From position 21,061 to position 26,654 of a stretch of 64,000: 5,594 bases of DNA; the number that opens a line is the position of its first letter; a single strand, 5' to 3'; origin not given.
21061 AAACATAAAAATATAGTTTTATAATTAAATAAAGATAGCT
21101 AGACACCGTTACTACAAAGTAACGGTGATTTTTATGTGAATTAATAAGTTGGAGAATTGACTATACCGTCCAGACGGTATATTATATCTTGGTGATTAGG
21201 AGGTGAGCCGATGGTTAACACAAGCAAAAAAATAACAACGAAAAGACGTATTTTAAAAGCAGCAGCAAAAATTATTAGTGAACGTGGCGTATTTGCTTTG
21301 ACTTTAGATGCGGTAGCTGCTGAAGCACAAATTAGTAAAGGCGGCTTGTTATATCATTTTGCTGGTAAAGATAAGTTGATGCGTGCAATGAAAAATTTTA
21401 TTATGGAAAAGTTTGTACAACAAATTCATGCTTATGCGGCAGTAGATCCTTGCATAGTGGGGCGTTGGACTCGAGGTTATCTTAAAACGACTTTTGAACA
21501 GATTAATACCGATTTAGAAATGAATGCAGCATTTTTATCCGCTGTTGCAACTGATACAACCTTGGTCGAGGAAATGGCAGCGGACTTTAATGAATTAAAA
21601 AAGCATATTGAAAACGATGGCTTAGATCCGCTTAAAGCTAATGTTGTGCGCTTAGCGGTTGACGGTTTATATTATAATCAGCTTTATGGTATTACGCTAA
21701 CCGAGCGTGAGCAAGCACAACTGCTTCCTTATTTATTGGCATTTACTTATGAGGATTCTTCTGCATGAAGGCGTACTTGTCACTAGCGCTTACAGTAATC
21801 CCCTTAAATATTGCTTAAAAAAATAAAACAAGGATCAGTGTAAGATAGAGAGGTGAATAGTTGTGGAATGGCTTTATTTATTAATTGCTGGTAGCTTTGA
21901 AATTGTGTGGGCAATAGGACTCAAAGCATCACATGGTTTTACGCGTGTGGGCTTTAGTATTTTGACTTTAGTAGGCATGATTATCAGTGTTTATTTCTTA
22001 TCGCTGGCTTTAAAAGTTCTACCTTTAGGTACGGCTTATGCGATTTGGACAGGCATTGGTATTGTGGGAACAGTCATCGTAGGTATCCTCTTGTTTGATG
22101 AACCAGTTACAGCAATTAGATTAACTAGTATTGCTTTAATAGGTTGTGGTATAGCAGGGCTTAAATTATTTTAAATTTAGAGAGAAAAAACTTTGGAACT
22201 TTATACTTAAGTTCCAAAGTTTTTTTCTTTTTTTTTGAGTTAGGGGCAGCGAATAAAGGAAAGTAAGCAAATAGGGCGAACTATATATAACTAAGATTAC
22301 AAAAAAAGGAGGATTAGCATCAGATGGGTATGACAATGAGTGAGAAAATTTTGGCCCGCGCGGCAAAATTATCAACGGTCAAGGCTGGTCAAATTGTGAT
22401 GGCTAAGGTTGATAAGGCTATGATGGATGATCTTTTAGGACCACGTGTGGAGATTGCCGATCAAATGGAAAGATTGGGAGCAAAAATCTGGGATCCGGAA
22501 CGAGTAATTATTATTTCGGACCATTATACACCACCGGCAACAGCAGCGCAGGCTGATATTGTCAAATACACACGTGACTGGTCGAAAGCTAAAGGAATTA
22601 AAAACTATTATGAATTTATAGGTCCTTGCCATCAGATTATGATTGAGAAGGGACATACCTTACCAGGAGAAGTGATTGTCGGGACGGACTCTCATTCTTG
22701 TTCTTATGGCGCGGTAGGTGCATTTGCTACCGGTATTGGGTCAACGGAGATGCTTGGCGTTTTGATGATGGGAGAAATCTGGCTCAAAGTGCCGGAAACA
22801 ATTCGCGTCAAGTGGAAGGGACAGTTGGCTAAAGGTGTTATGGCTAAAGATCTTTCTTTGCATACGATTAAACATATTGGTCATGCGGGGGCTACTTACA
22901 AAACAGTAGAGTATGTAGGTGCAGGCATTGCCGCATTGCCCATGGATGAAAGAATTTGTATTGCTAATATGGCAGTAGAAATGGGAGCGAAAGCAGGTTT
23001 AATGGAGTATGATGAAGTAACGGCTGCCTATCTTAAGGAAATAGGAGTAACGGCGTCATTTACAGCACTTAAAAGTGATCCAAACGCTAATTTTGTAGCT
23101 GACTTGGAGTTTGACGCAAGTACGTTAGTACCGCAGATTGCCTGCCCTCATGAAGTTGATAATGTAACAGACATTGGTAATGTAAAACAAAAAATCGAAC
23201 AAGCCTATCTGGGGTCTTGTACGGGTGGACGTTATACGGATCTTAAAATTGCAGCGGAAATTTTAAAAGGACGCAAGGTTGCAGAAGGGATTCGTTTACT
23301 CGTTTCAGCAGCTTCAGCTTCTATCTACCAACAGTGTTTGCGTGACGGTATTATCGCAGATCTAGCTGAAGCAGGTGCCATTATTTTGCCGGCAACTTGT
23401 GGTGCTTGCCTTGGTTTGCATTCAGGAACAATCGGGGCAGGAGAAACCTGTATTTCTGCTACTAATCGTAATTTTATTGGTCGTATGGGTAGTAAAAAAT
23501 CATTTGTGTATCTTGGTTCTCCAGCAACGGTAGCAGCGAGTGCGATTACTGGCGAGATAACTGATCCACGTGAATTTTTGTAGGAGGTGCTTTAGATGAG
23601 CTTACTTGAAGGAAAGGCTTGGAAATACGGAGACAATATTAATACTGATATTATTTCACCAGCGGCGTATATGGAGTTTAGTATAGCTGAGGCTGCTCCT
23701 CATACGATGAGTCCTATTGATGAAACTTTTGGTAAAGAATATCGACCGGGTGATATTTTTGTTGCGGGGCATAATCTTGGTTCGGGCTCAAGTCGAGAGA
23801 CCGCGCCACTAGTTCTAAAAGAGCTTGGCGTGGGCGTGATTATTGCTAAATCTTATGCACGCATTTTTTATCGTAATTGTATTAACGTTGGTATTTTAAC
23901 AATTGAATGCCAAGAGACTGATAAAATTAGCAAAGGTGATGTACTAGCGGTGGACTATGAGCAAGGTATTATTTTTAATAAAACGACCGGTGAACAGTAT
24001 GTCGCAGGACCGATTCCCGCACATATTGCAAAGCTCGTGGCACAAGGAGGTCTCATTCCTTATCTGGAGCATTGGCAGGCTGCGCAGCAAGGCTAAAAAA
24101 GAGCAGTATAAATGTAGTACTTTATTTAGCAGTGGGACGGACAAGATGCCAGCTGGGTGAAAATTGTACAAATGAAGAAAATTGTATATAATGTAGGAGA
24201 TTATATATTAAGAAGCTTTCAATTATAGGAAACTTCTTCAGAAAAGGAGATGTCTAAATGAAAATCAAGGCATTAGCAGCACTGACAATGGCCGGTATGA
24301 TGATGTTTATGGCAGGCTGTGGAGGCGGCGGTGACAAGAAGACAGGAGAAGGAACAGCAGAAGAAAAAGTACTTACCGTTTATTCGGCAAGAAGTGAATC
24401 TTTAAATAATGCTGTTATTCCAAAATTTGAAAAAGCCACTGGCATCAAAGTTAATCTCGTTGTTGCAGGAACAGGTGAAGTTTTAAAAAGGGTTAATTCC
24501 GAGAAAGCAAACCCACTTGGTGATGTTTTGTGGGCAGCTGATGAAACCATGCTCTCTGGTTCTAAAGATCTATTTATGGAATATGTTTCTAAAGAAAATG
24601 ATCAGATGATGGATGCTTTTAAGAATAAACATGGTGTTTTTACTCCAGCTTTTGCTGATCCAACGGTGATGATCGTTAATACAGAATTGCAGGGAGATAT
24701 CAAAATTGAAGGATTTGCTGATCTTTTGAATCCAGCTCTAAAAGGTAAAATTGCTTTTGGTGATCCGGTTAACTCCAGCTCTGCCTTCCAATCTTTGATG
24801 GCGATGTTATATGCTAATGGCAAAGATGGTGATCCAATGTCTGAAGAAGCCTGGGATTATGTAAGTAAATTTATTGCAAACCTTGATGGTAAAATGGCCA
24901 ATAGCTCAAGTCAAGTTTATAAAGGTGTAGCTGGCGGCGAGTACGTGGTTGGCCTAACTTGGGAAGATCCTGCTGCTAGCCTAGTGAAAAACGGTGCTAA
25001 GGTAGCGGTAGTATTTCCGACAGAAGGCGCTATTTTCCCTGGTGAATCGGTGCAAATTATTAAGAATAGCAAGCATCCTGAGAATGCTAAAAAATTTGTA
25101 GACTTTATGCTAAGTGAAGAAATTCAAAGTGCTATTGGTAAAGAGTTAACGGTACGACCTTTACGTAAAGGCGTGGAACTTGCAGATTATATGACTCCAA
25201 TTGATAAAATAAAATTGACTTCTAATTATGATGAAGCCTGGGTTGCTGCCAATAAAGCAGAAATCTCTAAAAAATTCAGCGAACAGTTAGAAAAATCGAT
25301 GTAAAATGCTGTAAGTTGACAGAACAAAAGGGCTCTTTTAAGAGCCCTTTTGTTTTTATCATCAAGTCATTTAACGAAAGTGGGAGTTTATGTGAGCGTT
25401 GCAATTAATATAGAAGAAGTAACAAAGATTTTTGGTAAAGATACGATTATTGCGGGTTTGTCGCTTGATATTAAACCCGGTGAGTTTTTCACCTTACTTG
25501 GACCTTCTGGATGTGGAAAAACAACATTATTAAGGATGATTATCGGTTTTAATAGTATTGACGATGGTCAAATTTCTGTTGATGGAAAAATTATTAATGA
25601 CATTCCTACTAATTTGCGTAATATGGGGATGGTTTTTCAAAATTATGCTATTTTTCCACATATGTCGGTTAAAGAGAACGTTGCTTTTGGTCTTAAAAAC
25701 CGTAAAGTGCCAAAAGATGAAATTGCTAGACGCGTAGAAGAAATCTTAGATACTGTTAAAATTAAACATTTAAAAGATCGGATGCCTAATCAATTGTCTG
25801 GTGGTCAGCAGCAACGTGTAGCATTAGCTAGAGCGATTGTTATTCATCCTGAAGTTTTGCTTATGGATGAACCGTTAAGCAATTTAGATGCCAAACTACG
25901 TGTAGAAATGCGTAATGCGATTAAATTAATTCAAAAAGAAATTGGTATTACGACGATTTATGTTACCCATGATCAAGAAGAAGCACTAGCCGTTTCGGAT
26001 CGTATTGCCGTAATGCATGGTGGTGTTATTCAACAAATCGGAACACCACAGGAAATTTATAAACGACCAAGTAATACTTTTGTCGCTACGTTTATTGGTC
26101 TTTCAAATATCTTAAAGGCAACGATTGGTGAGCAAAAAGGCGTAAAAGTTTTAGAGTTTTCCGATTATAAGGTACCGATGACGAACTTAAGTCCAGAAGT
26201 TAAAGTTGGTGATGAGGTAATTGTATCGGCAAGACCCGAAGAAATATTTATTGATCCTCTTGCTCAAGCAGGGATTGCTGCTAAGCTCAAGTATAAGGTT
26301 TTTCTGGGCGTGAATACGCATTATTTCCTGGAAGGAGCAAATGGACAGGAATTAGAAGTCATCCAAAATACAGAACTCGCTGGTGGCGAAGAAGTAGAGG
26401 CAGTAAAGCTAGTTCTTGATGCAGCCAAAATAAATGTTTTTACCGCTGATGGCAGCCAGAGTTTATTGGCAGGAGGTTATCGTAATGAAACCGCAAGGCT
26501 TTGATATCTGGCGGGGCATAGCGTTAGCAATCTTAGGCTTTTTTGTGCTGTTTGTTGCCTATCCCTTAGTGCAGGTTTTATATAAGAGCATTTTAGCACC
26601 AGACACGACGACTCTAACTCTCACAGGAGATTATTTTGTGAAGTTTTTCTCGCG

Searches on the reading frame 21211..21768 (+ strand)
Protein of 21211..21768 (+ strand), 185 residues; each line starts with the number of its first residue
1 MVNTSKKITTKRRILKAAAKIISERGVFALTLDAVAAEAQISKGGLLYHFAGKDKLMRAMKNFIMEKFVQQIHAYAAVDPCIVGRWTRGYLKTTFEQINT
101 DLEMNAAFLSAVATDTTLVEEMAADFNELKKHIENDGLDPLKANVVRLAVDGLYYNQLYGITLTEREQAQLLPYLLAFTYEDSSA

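Call 70: search_protein_families(library=pfam, proteins=[window:21211-21768:+], max_evalue=1)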
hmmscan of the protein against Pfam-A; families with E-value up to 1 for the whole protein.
window:21211-21768:+ (185 aa): 2 families
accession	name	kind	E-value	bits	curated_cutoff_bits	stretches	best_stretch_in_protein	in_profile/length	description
PF17937.6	TetR_C_28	-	8.8e-23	80.9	26.4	1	84-179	1-95/96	Tetracyclin repressor-like, C-terminal domain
PF00440.29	TetR_N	-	4e-14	52.6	24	1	14-60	1-47/47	Bacterial regulatory proteins, tetR family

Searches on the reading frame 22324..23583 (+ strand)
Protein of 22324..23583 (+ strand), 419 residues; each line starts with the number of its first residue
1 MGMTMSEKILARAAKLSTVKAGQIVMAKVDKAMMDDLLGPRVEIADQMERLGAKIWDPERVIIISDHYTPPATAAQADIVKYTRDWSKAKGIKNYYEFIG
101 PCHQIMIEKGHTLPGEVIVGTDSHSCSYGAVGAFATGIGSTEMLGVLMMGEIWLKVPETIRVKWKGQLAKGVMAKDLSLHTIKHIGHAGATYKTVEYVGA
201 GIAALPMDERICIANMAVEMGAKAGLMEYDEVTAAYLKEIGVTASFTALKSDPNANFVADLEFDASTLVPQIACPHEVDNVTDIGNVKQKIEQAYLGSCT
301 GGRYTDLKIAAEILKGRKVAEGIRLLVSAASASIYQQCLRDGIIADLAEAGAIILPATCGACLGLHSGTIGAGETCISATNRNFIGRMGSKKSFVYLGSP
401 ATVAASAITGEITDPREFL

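Call 43: search_protein_families(library=pfam, proteins=[window:22324-23583:+], max_evalue=0.0001)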
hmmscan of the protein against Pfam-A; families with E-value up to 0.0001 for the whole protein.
window:22324-23583:+ (419 aa): 1 family
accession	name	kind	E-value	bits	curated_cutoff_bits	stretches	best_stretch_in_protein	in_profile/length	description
PF00330.25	Aconitase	-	1e-90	305.4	28.7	1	29-410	20-463/463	Aconitase family (aconitate hydratase)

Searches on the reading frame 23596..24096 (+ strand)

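Call 70: search_protein_families(library=pfam, proteins=[window:23596-24096:+], max_evalue=1)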
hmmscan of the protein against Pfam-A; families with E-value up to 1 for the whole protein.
window:23596-24096:+ (166 aa): 2 families
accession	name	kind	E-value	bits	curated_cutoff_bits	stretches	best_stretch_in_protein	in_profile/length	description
PF00694.25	Aconitase_C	-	3.3e-19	70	22.8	1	48-107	68-130/131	Aconitase C-terminal domain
PF06434.19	Aconitase_2_N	-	1.4e-05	25.3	27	1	70-155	84-168/204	Aconitate hydratase 2 N-terminus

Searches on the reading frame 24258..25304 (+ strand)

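Call 43: search_protein_families(library=pfam, proteins=[window:24258-25304:+], max_evalue=0.0001)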
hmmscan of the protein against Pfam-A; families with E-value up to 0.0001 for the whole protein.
window:24258-25304:+ (348 aa): 5 families
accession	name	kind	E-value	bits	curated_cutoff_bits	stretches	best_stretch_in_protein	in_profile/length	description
PF13416.11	SBP_bac_8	-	5.6e-28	98.9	27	1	54-310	3-269/279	Bacterial extracellular solute-binding protein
PF13531.11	SBP_bac_11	-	5.5e-24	85.6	25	1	39-295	1-223/227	Bacterial extracellular solute-binding protein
PF13343.11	SBP_bac_6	-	1.5e-19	70.9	24.6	1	103-298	27-216/245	Bacterial extracellular solute-binding protein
PF01547.30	SBP_bac_1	-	2e-17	64.6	26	1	48-290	9-306/307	Bacterial extracellular solute-binding protein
PF12974.12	Phosphonate-bd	-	4.7e-05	23.3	27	0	52-256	18-188/242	ABC transporter, phosphonate, periplasmic substrate-binding protein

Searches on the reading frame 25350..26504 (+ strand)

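Call 43: search_protein_families(library=pfam, proteins=[window:25350-26504:+], max_evalue=0.0001)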
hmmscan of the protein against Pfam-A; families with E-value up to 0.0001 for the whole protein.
window:25350-26504:+ (384 aa): 3 families
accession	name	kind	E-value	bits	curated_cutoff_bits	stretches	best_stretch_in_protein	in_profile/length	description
PF00005.33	ABC_tran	-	1.6e-37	129.6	25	1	36-176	3-136/137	ABC transporter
PF13304.12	AAA_21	-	1.2e-05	25.9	27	0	121-210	209-301/304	AAA domain, putative AbiEii toxin, Type IV TA system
PF08402.16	TOBE_2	-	1.6e-05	25.4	21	1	292-344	1-59/76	TOBE domain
